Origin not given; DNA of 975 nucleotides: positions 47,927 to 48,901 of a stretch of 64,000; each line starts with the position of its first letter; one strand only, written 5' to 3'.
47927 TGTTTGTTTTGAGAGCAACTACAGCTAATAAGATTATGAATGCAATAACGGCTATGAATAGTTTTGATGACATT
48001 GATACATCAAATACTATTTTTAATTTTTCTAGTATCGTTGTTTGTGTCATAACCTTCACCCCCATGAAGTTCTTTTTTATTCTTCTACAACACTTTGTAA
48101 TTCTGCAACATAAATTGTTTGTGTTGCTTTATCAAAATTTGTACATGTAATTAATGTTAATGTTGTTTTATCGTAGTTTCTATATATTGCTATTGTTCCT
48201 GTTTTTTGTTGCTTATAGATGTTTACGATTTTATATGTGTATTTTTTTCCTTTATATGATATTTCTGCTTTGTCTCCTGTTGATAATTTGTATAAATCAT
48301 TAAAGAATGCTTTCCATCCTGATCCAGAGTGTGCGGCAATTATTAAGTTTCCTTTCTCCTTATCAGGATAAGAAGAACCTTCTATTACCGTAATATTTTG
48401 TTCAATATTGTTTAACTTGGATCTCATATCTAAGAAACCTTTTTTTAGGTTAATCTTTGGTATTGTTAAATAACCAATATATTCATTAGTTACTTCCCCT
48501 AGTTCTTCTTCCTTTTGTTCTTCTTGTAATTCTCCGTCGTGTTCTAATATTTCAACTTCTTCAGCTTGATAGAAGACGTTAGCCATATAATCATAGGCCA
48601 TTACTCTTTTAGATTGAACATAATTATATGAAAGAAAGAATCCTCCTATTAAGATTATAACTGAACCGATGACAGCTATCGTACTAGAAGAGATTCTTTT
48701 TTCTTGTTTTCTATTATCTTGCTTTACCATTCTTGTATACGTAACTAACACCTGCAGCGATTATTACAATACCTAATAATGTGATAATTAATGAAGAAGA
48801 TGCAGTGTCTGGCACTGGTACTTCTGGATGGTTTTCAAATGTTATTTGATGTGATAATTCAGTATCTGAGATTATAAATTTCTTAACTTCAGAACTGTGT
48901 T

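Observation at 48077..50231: Thioester-domain adhesin with non-canonical VPDTA sorting motif, paired with a sortase that appears to lack the conserved Arg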

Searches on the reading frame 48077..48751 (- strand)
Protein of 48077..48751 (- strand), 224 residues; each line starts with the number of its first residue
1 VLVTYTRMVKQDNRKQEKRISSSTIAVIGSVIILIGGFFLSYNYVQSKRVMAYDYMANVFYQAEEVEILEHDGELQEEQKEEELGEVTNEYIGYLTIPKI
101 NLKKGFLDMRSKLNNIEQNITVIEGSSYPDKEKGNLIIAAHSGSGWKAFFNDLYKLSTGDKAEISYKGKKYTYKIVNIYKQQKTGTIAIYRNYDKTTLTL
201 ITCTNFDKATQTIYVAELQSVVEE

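Call 3: search_protein_families(library=pfam, proteins=[window:48077-48751:-], max_evalue=0.01)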
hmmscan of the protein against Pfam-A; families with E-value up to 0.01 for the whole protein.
window:48077-48751:- (224 aa): 1 family
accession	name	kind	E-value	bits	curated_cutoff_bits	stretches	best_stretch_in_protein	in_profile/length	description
PF04203.18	Sortase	-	1.7e-18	67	26.6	1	95-215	1-121/125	Sortase domain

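Call 4: search_protein_families(library=ncbifam, proteins=[window:48077-48751:-], max_evalue=0.01)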
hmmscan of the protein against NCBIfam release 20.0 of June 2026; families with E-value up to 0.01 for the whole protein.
window:48077-48751:- (224 aa): 7 families
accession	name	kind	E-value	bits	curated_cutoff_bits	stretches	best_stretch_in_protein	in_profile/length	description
NF033745.1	class_C_sortase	subfamily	1.9e-19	70.3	160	1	70-208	70-209/220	class C sortase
TIGR01076.1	sortase_fam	subfamily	5.5e-16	58.6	39.35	1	93-216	1-124/136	sortase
NF058671.1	sortase_SrtD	exception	4.4e-15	55.8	140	1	29-207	2-172/187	class D sortase, LPxTATN-specific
NF033746.1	class_D_sortase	subfamily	1.9e-11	43.9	165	1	88-207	6-118/135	class D sortase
NF033747.1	class_E_sortase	subfamily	1.3e-10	41.5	160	1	63-221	42-208/211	class E sortase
NF033748.1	class_F_sortase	subfamily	2.7e-06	27.1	166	1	132-211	58-142/155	class F sortase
TIGR03784.1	marine_sortase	equivalog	3e-05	23.7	158.25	1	131-211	88-164/174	class GN sortase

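Call 5: search_solved_structures(query=window:48077-48751:-, max_evalue=0.01, show_alignments=4)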
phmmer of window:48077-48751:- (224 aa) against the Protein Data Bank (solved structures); distinct sequences matched with E-value up to 0.01: 30.
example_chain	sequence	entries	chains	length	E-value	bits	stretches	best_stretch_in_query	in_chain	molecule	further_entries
24rr_A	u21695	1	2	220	6.4e-13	52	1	73-206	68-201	Ebp pilus assembly class C sortase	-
4d70_A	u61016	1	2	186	2.1e-12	50.3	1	55-209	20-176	SORTASE FAMILY PROTEIN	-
8gmx_A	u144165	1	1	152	1.1e-11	47.9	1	88-206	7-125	Class C sortase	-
4d7w_A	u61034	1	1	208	9.3e-10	41.6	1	91-213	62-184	SORTASE FAMILY PROTEIN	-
6ixz_A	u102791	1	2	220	1.4e-08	37.8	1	80-215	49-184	Sortase family protein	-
7d6p_A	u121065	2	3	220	1.4e-08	37.8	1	80-215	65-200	Sortase family protein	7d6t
4g1j_A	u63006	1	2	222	2.4e-07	33.8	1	88-206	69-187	Sortase family protein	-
3rbi_A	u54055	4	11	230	2.7e-07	33.6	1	88-206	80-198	Sortase family protein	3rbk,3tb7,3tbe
2kw8_A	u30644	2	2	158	9.1e-07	31.9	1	89-211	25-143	LPXTG-site transpeptidase family protein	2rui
3rbj_A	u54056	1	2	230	1.8e-06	30.9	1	67-205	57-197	Sortase family protein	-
8gr6_A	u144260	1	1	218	2.7e-06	30.4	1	57-207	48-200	Sortase-like protein, putative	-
7cg9_A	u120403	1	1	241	3.8e-06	29.9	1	87-206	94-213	Class C sortase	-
8t28_A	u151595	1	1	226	7.1e-06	29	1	114-212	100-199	Class C sortase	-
3o0p_A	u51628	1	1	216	2e-05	27.5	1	88-207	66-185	Sortase family protein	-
3re9_A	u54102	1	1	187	2.4e-05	27.2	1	89-213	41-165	Sortase-like protein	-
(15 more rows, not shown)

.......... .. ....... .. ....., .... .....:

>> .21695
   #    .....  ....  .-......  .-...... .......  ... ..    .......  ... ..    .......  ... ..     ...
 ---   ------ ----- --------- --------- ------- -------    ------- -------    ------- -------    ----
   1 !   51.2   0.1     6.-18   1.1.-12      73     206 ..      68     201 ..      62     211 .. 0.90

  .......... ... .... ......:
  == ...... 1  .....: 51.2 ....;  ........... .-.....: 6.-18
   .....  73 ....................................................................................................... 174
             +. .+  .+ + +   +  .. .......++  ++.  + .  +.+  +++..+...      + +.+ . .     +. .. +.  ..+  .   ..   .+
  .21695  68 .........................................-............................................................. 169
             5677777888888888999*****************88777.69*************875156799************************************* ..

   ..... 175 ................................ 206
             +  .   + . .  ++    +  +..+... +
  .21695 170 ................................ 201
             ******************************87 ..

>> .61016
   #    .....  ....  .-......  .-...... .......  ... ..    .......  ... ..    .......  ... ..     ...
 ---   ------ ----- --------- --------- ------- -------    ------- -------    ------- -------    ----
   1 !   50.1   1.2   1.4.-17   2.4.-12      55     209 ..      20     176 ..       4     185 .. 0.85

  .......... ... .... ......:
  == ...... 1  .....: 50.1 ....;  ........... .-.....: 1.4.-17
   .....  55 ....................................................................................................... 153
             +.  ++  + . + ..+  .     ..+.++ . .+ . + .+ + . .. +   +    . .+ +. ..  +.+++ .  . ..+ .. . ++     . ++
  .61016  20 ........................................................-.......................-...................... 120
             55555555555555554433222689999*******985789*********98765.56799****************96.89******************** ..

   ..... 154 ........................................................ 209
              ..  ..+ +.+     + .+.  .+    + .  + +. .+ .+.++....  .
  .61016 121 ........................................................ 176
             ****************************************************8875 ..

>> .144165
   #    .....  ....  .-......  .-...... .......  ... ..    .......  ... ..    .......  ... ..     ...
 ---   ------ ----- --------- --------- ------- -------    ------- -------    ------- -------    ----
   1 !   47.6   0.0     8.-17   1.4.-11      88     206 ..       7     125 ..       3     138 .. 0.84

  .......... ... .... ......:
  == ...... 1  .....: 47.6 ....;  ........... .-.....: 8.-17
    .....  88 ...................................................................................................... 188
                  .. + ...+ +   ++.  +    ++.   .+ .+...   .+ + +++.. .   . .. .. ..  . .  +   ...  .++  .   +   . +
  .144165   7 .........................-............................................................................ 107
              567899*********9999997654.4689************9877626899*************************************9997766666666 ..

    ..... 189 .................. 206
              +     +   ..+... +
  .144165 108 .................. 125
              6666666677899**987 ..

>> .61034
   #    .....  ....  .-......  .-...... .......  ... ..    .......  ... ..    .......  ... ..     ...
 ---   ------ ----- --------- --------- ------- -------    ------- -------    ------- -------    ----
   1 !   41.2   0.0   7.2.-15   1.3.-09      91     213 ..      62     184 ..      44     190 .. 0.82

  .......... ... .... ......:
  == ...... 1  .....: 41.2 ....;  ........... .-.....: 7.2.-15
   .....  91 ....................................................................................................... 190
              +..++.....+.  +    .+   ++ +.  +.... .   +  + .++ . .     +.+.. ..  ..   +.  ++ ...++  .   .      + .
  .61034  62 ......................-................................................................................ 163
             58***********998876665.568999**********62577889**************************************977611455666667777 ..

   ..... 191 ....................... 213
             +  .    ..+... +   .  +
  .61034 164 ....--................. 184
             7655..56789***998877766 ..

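Call 6: find_homologous_proteins(query=window:48077-48751:-, max_evalue=0.001)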
Query window:48077-48751:- (224 aa): 2672 proteins with E <= 0.001 among 2955 candidates; the best 120 are listed.
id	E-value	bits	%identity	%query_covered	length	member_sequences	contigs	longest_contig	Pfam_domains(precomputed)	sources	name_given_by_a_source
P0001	1.5e-139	480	100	100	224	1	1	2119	PF04203.19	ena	-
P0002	4.0e-138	476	98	100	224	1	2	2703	PF04203.19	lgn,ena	-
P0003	6.0e-137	472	97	100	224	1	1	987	PF04203.19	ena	-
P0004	3.6e-135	466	100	97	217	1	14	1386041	PF04203.19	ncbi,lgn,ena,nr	ncbi:MAG: sortase [Bacilli bacterium]|nr:sortase [Bacilli bacterium]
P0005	1.3e-134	464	100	97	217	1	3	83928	PF04203.19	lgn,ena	-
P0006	8.0e-134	462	99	97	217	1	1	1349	PF04203.19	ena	-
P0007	9.8e-134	461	98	97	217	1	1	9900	PF04203.19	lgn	-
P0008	1.4e-133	461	98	97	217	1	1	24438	PF04203.19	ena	-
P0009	2.0e-133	460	98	97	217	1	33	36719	PF04203.19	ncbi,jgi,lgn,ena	jgi:LPXTG-site transpeptidase (sortase) family protein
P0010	5.4e-133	459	97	98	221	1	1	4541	PF04203.19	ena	-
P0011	7.2e-133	458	97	97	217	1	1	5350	PF04203.19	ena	-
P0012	7.3e-133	458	97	97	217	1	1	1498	PF04203.19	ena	-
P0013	1.4e-132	458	97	97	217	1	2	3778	PF04203.19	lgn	-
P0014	1.7e-132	457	97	97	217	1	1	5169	PF04203.19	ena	-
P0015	1.8e-132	457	97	97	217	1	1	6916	PF04203.19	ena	-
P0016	2.8e-132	457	98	96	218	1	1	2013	PF04203.19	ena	-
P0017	3.3e-132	456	97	97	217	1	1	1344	PF04203.19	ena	-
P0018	3.3e-131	453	95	97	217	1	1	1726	PF04203.19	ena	-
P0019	1.8e-130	451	95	97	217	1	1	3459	PF04203.19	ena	-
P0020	1.4e-126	438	91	98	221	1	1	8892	PF04203.19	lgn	-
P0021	4.2e-126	436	91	96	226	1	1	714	PF04203.19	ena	-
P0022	4.6e-126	436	90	98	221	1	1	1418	PF04203.19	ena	-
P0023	4.8e-126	436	90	98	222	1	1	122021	PF04203.19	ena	-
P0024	3.4e-125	433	92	96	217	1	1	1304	PF04203.19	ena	-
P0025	5.5e-125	433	88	98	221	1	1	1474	PF04203.19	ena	-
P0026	7.3e-125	432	87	98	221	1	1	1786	PF04203.19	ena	-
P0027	7.1e-124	429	86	98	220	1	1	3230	PF04203.19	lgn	-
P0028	7.6e-124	429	89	96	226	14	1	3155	PF04203.19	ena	-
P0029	1.2e-123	428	87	98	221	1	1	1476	PF04203.19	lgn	-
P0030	2.4e-123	427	87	98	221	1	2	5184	PF04203.19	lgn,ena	-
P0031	3.1e-123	427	87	98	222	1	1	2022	PF04203.19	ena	-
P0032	3.2e-123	427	87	98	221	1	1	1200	PF04203.19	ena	-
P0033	4.1e-123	427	90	96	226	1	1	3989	PF04203.19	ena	-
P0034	5.1e-123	426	90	96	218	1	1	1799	PF04203.19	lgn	-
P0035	5.2e-123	426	89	97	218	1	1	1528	PF04203.19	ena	-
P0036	5.4e-123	426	86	98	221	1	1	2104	PF04203.19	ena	-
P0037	5.8e-123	426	88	97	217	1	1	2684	PF04203.19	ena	-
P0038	1.1e-122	425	88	97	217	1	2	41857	PF04203.19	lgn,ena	-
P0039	1.5e-122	425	86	98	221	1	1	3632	PF04203.19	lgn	-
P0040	2.4e-122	424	86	98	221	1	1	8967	PF04203.19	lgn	-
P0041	4.2e-122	423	88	98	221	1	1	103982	PF04203.19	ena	-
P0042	1.0e-121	422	88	97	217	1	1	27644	PF04203.19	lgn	-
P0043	1.0e-121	422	89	97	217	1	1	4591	PF04203.19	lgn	-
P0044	1.2e-121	422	85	98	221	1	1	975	PF04203.19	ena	-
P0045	1.4e-121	422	89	96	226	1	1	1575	PF04203.19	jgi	-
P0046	1.5e-121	421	89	96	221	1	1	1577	PF04203.19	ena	-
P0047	2.2e-121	421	87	98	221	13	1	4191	PF04203.19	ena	-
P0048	3.0e-121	420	85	98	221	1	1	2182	PF04203.19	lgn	-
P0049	3.5e-121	420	84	98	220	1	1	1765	PF04203.19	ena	-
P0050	3.7e-121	420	86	97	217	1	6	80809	PF04203.19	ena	-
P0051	4.3e-121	420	85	98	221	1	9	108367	PF04203.19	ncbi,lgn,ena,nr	ncbi:MAG: sortase [Bacilli bacterium]|nr:sortase [Bacilli bacterium]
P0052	4.9e-121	420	84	98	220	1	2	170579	PF04203.19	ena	-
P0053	6.0e-121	419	86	97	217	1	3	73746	PF04203.19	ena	-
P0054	6.4e-121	419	85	97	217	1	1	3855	PF04203.19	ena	-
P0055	7.9e-121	419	85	98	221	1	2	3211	PF04203.19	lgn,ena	-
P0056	8.3e-121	419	86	98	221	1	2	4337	PF04203.19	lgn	-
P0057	1.3e-120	418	85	98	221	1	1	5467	PF04203.19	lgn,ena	-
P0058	1.3e-120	418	84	98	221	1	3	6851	PF04203.19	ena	-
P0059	1.4e-120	418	88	97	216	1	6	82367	PF04203.19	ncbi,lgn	-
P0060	1.8e-120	418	85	98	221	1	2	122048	PF04203.19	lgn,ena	-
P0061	2.3e-120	418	87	97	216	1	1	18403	PF04203.19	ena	-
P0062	2.6e-120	417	87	98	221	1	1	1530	PF04203.19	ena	-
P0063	4.2e-120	417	86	98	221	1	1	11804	PF04203.19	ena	-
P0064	2.4e-119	414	86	97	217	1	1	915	PF04203.19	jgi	jgi:LPXTG-site transpeptidase (sortase) family protein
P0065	5.5e-119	413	84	98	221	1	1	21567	PF04203.19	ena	-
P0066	9.0e-119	412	85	97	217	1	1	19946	PF04203.19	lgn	-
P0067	1.1e-118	412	83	98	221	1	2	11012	PF04203.19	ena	-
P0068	1.4e-118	412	85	97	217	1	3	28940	PF04203.19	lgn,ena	-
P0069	2.4e-118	411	85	97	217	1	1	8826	PF04203.19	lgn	-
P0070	2.7e-118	411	83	98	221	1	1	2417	PF04203.19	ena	-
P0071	3.9e-118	410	86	97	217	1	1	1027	PF04203.19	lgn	-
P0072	4.1e-118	410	86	97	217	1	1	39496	PF04203.19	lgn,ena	-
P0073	4.4e-118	410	86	96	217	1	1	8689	PF04203.19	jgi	jgi:LPXTG-site transpeptidase (sortase) family protein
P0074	4.9e-118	410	85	97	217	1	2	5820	PF04203.19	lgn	-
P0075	6.8e-118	410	86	96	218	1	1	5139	PF04203.19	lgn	-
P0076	1.6e-117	408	85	97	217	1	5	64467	PF04203.19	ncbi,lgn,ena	-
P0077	1.7e-117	408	85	97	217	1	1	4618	PF04203.19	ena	-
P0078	3.4e-117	407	85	97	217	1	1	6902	PF04203.19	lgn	-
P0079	3.6e-117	407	84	97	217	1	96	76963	PF04203.19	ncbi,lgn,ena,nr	ncbi:MAG: sortase [Mycoplasmatota bacterium]|nr:sortase [Mycoplasmatota bacterium]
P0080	4.9e-117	407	85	97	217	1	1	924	PF04203.19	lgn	-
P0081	6.8e-117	406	84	97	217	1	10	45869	PF04203.19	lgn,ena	-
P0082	8.7e-117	406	84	97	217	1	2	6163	PF04203.19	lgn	-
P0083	1.1e-116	406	84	97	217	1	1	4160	PF04203.19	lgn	-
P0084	1.5e-116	405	84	97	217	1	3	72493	PF04203.19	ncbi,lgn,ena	-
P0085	1.6e-116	405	84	97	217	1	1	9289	PF04203.19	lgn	-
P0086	1.8e-116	405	83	97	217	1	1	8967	PF04203.19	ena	-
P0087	3.3e-116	404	83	97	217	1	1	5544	PF04203.19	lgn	-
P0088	3.5e-116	404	84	97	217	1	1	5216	PF04203.19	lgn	-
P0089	4.4e-116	404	85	97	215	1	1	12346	PF04203.19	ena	-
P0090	9.3e-116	403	82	97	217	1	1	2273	PF04203.19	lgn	-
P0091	1.2e-115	402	85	96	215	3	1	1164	PF04203.19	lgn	-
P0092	2.1e-115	401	82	98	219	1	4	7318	PF04203.19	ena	-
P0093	2.7e-114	398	83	97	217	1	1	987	PF04203.19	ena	-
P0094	3.1e-114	398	84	96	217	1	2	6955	PF04203.19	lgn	-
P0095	8.7e-114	396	78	100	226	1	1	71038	PF04203.19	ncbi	-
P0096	1.8e-112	392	83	96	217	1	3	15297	PF04203.19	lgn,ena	-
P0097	2.1e-110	385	81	98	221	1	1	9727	PF04203.19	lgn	-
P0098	2.2e-110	385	80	96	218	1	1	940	PF04203.19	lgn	-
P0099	3.2e-110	384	80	98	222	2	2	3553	PF04203.19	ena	-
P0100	8.6e-110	383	80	98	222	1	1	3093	PF04203.19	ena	-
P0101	8.8e-110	383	80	96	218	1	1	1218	PF04203.19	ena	-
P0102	5.1e-107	374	80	97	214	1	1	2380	PF04203.19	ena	-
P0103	6.2e-107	374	79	97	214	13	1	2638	PF04203.19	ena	-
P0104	2.0e-106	372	81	96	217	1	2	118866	PF04203.19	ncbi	-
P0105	1.0e-105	370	76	97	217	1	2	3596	PF04203.19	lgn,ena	-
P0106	1.7e-105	369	76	97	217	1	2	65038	PF04203.19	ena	-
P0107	4.0e-105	368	77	97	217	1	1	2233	PF04203.19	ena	-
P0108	4.3e-105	368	76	97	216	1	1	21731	PF04203.19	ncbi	-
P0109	5.9e-105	367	76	97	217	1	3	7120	PF04203.19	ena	-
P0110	1.1e-104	366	77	97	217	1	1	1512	PF04203.19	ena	-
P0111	3.4e-104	365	96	79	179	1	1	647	PF04203.19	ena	-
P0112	1.0e-103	363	78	97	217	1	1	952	PF04203.19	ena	-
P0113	1.7e-103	363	78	97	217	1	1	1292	PF04203.19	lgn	-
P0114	2.2e-101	356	74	96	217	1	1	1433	PF04203.19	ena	-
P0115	3.6e-101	355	77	96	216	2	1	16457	PF04203.19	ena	-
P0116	1.5e-100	353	94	76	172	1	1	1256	PF04203.19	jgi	jgi:LPXTG-site transpeptidase (sortase) family protein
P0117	1.6e-99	350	77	96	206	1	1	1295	PF04203.19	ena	-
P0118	2.2e-99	349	73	96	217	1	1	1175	PF04203.19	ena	-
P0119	6.3e-99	348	73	96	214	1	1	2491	PF04203.19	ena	-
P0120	2.0e-98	346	75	96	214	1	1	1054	PF04203.19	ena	-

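Call 14: search_protein_representatives(protein=window:48077-48751:-)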
Query: 224 residues. Proteins with E-value up to 0.001 (for the whole library): 2357; up to 1e-10: 889; up to 1e-30: 106. The best 150 are listed.
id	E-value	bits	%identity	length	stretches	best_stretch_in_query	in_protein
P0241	1.2e-78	279.7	62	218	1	15-219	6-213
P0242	1.6e-71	256.4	57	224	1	9-224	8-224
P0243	4.4e-57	209.3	60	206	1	13-175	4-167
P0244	1.6e-50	187.9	51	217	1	19-220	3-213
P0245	6.7e-50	185.8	48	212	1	22-222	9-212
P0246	6.3e-49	182.7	57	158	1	14-161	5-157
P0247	3.3e-48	180.3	45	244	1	14-218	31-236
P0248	1.6e-47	178.1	51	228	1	23-218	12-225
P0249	2.0e-47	177.8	48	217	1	18-221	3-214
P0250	1.5e-46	174.9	53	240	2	91-219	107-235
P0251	1.9e-46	174.6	73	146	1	115-222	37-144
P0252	3.5e-46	173.7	50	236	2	88-218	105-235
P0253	1.0e-45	172.2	46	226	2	87-219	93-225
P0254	4.0e-45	170.2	43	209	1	19-221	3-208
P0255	1.4e-44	168.4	46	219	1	25-218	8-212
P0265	8.5e-42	159.4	44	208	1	24-219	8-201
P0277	1.0e-39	152.6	45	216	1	27-221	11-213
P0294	5.9e-36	140.3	42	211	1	15-218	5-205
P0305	1.4e-34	135.8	36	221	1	12-214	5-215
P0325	2.2e-32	128.6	40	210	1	18-218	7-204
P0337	2.6e-31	125.1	42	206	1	65-223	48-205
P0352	1.9e-30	122.3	37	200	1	26-209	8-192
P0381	7.5e-29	117.1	47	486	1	86-218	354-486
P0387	9.8e-29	116.7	34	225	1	13-216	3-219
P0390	1.2e-28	116.4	39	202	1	21-217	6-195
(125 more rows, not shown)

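Call 17: predict_structure(alignment_id=A1)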
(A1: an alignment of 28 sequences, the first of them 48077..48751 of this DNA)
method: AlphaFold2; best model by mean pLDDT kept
length: 224 residues; sequences in the alignment: 28
mean_pLDDT: 46.0   pTM: 0.40
mean pLDDT of the five models: 46.0, 45.2, 42.5, 41.3, 40.7
residues with pLDDT >= 90: 0; 70-90: 20; 50-70: 68; < 50: 136
segments of 3 or more residues with pLDDT < 50: 1-20, 45-93, 102-147, 185-197, 201-206
pLDDT, mean of each block of 10 residues (from residue 1): 41 43 64 55 44 32 30 30 25 56 40 31 26 32 44 73 65 70 45 44 49 66 70
secondary structure, 60 per line:
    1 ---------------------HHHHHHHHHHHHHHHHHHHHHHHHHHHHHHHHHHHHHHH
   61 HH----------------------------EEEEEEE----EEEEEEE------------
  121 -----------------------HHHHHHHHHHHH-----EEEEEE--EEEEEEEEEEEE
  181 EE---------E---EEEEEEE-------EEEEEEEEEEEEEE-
elements in order: H22-62 E91-97 E102-108 H144-155 E161-166 E169-182 E196-202 E210-223
